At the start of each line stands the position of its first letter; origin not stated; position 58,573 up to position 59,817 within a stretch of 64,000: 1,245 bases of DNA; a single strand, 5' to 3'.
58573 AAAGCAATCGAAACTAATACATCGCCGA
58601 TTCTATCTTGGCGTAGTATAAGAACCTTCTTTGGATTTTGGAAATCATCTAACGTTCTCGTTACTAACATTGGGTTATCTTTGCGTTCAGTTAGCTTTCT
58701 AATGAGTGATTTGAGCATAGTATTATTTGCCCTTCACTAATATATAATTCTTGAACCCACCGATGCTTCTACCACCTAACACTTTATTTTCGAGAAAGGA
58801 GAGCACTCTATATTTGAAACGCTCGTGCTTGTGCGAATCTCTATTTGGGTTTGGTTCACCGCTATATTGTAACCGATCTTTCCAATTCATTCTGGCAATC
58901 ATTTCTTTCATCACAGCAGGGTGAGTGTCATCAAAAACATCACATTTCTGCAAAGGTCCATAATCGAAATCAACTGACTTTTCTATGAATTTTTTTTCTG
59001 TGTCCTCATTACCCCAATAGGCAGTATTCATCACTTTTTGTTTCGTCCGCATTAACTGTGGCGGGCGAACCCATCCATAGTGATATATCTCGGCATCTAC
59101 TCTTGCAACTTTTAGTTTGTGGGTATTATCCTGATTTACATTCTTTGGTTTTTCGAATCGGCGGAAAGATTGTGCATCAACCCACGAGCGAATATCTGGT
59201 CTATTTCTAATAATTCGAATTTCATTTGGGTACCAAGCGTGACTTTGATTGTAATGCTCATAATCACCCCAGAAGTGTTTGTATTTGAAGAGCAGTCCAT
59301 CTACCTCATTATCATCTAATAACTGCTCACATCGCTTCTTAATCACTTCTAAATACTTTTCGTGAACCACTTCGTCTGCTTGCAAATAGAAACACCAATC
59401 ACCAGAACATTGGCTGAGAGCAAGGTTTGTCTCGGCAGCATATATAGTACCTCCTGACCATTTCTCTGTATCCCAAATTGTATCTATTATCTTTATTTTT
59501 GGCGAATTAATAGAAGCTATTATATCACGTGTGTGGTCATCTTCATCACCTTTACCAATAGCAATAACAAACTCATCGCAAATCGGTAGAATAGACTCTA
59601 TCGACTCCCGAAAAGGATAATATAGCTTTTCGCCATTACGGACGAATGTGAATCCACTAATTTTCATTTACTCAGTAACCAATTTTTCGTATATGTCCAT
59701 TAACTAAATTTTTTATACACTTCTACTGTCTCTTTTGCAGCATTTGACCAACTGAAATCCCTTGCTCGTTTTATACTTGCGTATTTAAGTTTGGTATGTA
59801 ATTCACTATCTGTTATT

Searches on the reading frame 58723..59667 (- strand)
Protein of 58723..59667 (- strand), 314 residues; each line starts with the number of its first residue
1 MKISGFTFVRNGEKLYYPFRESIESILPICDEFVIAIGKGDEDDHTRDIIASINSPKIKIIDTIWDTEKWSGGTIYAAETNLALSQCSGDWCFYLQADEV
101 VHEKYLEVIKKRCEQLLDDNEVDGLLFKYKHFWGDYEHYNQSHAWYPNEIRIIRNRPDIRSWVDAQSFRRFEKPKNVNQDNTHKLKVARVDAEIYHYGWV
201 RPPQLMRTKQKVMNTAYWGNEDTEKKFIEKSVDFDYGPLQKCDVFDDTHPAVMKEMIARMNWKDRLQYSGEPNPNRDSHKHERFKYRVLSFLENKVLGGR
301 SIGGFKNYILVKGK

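Call 30: search_protein_families(library=pfam, proteins=[window:58723-59667:-], max_evalue=0.0001)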
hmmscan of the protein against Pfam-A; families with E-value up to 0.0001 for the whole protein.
window:58723-59667:- (314 aa): 1 family
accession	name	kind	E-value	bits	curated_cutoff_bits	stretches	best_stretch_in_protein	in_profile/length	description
PF00535.33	Glycos_transf_2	-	4.2e-05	24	23.3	0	20-146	14-138/168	Glycosyl transferase family 2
